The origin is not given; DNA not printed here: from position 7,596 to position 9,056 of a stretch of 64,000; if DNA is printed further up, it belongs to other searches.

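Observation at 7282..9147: Low-G+C two-gene island: a tail-anchored coiled-coil protein plus a nuclease-fold-like domain fused to a glycine-zipper membrane region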

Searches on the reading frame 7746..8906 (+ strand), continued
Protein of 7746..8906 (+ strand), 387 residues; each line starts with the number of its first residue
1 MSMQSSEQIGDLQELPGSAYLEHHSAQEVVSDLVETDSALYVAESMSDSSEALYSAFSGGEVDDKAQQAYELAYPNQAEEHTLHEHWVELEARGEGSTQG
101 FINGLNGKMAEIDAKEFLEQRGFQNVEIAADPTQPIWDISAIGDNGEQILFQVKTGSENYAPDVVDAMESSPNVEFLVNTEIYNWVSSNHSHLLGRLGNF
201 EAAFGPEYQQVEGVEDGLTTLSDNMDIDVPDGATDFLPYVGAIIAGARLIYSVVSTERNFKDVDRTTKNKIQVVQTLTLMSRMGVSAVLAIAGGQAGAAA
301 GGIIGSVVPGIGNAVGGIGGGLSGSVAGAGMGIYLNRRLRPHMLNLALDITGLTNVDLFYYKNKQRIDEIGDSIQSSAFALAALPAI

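Call 64: find_encoding_contigs(protein=P0016, flank=6000, max_places=1)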
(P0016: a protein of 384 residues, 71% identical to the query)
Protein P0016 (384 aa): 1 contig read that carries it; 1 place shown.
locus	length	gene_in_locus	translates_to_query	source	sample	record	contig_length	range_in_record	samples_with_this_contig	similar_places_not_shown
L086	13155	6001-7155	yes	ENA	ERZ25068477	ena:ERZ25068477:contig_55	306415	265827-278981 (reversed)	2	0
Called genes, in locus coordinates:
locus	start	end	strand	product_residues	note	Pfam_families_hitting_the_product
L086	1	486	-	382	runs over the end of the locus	PF01717:Meth_synt_2 (weak)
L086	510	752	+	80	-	-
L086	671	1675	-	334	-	PF13384:HTH_23, PF13936:HTH_38, PF00665:rve (weak)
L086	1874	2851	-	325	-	PF09084:NMT1 (weak)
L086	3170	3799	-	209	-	-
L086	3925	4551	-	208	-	PF11716:MDMPI_N, PF12867:DinB_2 (weak)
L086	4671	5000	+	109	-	-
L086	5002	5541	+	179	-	PF13577:SnoaL_4, PF13474:SnoaL_3 (weak), PF14534:DUF4440, PF12680:SnoaL_2 (weak)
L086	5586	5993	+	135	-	-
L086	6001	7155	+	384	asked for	-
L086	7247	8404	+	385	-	PF01717:Meth_synt_2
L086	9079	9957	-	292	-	PF00561:Abhydrolase_1, PF12146:Hydrolase_4, PF12697:Abhydrolase_6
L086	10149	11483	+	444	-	PF07690:MFS_1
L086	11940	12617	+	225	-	PF00570:HRDC (weak)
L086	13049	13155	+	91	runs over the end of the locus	PF00080:Sod_Cu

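Call 91: search_protein_families(library=pfam, alignment_id=A5, max_evalue=0.00001)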
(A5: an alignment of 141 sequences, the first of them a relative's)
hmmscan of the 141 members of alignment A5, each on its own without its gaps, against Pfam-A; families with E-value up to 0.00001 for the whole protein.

A. member 1, L061:8982-10379:- (465 aa): 2 families
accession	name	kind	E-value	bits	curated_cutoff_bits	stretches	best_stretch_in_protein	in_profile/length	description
PF13546.12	DDE_5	-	3.3e-58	197.8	27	1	75-342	2-272/272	DDE superfamily endonuclease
PF01609.27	DDE_Tnp_1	-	3.9e-07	30.4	23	1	233-436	62-196/200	Transposase DDE domain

B. families by the number of members that match (of 141 scanned): 126 families (the first 25 are shown)
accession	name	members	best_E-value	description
PF01609.27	DDE_Tnp_1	5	1.2e-25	Transposase DDE domain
PF02515.22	CoA_transf_3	4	2.5e-112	CoA-transferase family III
PF00296.26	Bac_luciferase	4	7.2e-47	Luciferase-like monooxygenase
PF01979.26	Amidohydro_1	4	5.8e-41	Amidohydrolase family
PF13649.12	Methyltransf_25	4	2.6e-21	Methyltransferase domain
PF08241.18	Methyltransf_11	4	2.9e-20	Methyltransferase domain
PF07969.17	Amidohydro_3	4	3.4e-18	Amidohydrolase family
PF13489.12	Methyltransf_23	4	3.4e-15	Methyltransferase domain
PF13847.12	Methyltransf_31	4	4.7e-13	Methyltransferase domain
PF08242.18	Methyltransf_12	4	5.1e-12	Methyltransferase domain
PF13561.12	adh_short_C2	3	2.2e-56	Enoyl-(Acyl carrier protein) reductase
PF00106.31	adh_short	3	1.6e-53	short chain dehydrogenase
PF15902.12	Sortilin-Vps10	3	1.8e-30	Sortilin, neurotensin receptor 3,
PF00266.25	Aminotran_5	3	2.4e-29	Aminotransferase class-V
PF02012.26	BNR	3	1.2e-12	BNR/Asp-box repeat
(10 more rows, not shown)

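Call 92: search_protein_families(library=padloc, alignment_id=A5, max_evalue=0.00001)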
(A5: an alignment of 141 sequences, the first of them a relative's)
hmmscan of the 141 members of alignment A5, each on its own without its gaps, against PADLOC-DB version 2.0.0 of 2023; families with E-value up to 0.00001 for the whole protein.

A. member 1, L061:8982-10379:- (465 aa): 0 families

B. families by the number of members that match (of 141 scanned): 251 families (the first 25 are shown)
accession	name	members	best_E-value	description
PDLC04134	mad2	6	1.1e-15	mads_2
PDLC01078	C3a156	4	1.4e-17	oxidoreductase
PDLC02979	AriA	3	1.8e-26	-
PDLC04140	mad8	3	8.1e-12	mads_8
PDLC02759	SspA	3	9.4e-10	SspA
PDLC02657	DndA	3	2.5e-09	DndA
PDLC03928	PsyrT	2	4.2e-111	-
PDLC04178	HEC-01A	2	5.7e-90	-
PDLC04135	mad3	2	1.8e-53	mads_3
PDLC02980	AriA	2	2.1e-34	-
PDLC02335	AbiLi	2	3.1e-25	AbiLi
PDLC00094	GajA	2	6.9e-23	AAA ATPase domain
PDLC00067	GajA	2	9.5e-20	AAA ATPase domain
PDLC00271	PtuA1|PtuA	2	4.2e-17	AAA ATPase domain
PDLC00278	PtuA1|PtuA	2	6.7e-17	AAA ATPase domain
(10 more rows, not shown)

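Call 100: find_encoding_contigs(protein=P0196, flank=5000, max_places=2)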
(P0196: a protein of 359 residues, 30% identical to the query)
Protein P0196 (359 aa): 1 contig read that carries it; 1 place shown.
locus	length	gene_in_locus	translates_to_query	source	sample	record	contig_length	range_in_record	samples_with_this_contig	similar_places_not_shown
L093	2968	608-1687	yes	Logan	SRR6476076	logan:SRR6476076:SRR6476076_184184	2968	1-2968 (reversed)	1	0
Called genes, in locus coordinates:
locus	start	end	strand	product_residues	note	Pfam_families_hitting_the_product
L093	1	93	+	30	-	?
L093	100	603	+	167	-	-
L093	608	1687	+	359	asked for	-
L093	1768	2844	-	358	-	PF12796:Ank_2, PF13637:Ank_4, PF13857:Ank_5, PF00023:Ank, PF13606:Ank_3 (weak), PF12796:Ank_2, PF13857:Ank_5, PF13637:Ank_4, +4 more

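Call 101: find_encoding_contigs(protein=P0163, flank=5000, max_places=2)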
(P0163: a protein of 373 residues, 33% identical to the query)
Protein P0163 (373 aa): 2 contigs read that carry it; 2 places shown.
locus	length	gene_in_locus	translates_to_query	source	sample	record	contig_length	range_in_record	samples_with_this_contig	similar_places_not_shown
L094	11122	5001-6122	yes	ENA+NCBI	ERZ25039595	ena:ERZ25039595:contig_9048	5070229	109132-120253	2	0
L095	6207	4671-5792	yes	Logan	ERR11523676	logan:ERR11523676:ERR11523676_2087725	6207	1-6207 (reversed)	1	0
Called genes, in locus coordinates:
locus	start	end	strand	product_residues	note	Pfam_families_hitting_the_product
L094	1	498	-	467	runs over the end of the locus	PF01420:Methylase_S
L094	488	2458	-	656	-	PF12161:HsdM_N, PF02384:N6_Mtase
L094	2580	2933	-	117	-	-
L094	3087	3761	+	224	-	-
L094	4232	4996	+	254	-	-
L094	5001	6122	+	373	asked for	-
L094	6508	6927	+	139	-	-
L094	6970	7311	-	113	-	-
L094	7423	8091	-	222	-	-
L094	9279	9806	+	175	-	PF13560:HTH_31, PF01381:HTH_3, PF12844:HTH_19 (weak)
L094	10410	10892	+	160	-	-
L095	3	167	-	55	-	?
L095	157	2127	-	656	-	PF12161:HsdM_N, PF02384:N6_Mtase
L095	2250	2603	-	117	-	-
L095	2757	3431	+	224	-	-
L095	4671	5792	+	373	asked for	-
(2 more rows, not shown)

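Call 103: find_encoding_contigs(protein=P0163, flank=10000, max_places=1)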
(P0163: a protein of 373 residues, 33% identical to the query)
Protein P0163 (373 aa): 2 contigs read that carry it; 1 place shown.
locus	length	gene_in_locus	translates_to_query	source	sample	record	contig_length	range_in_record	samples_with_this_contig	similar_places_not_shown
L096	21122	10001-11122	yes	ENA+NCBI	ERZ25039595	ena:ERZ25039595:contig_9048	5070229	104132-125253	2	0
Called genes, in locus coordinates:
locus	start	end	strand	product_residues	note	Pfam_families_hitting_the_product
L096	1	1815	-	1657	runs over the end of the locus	PF22679:T1R_D3-like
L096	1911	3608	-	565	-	PF04313:HSDR_N, PF04851:ResIII, PF00270:DEAD, PF18766:SWI2_SNF2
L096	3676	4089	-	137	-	-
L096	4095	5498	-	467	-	PF01420:Methylase_S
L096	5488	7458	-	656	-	PF12161:HsdM_N, PF02384:N6_Mtase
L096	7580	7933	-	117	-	-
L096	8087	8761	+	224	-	-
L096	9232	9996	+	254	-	-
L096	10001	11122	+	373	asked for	-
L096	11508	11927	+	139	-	-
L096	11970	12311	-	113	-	-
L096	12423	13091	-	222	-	-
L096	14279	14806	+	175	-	PF13560:HTH_31, PF01381:HTH_3, PF12844:HTH_19 (weak)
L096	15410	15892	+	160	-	-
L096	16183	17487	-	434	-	PF00004:AAA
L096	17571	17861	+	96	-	-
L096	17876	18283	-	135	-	PF02775:TPP_enzyme_C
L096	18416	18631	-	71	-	-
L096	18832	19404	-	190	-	PF00908:dTDP_sugar_isom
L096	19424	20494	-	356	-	PF00483:NTP_transferase, PF12804:NTP_transf_3, PF00132:Hexapep (faint), PF24894:Hexapep_GlmU (faint), PF25084:LbH_EIF2B (weak), PF25087:GMPPB_C (weak)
